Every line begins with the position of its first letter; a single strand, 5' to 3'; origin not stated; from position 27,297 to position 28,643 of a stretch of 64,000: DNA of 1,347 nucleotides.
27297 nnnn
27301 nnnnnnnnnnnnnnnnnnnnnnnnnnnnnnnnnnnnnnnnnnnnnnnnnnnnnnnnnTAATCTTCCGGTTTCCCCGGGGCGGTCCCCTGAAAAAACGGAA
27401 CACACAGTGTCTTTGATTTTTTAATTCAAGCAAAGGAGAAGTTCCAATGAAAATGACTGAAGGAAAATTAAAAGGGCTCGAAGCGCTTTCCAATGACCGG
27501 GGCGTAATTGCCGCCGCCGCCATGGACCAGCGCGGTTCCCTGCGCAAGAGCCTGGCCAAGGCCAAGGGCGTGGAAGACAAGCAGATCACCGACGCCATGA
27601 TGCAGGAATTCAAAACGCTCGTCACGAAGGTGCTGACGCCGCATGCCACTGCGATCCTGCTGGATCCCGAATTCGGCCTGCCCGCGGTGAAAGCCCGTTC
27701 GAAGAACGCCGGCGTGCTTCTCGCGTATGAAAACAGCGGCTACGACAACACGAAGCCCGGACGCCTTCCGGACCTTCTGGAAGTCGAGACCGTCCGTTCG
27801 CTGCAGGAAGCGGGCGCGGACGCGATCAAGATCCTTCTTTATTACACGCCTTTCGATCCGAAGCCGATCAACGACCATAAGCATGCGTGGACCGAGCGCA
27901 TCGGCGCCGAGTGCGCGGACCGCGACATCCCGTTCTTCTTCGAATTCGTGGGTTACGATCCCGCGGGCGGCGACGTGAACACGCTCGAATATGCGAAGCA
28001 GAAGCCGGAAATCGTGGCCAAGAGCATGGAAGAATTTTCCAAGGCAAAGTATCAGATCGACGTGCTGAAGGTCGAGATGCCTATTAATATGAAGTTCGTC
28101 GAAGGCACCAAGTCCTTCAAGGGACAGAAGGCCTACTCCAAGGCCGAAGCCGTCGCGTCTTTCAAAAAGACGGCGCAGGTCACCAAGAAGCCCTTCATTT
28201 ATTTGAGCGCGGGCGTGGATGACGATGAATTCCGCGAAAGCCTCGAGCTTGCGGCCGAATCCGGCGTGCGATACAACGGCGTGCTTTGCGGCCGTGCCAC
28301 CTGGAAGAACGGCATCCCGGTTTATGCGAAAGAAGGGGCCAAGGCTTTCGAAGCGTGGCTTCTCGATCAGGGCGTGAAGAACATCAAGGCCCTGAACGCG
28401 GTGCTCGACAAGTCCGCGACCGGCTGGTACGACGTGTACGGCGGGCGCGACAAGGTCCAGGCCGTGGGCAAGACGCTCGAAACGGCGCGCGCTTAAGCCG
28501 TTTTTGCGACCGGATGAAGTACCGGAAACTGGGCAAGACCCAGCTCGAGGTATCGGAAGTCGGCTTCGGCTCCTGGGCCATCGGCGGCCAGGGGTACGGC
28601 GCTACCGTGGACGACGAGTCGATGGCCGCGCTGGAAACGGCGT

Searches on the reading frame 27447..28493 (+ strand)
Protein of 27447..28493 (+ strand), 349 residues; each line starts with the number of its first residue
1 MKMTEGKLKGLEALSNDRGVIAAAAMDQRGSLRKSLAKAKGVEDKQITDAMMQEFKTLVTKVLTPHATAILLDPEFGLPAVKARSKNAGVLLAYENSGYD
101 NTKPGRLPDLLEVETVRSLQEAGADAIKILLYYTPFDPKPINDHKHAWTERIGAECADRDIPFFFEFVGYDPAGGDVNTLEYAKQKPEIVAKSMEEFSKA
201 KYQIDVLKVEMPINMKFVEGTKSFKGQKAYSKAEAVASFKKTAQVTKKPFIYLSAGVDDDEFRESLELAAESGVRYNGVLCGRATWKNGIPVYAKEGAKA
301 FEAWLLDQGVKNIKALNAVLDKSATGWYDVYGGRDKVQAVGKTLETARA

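Call 58: search_protein_families(library=pfam, proteins=[window:27447-28493:+], max_evalue=0.1)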
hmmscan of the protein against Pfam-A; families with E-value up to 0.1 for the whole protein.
window:27447-28493:+ (349 aa): 1 family
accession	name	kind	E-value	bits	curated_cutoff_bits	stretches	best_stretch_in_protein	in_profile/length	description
PF01791.15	DeoC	-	5.3e-40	137.9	23.8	1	22-287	2-228/229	DeoC/LacD family aldolase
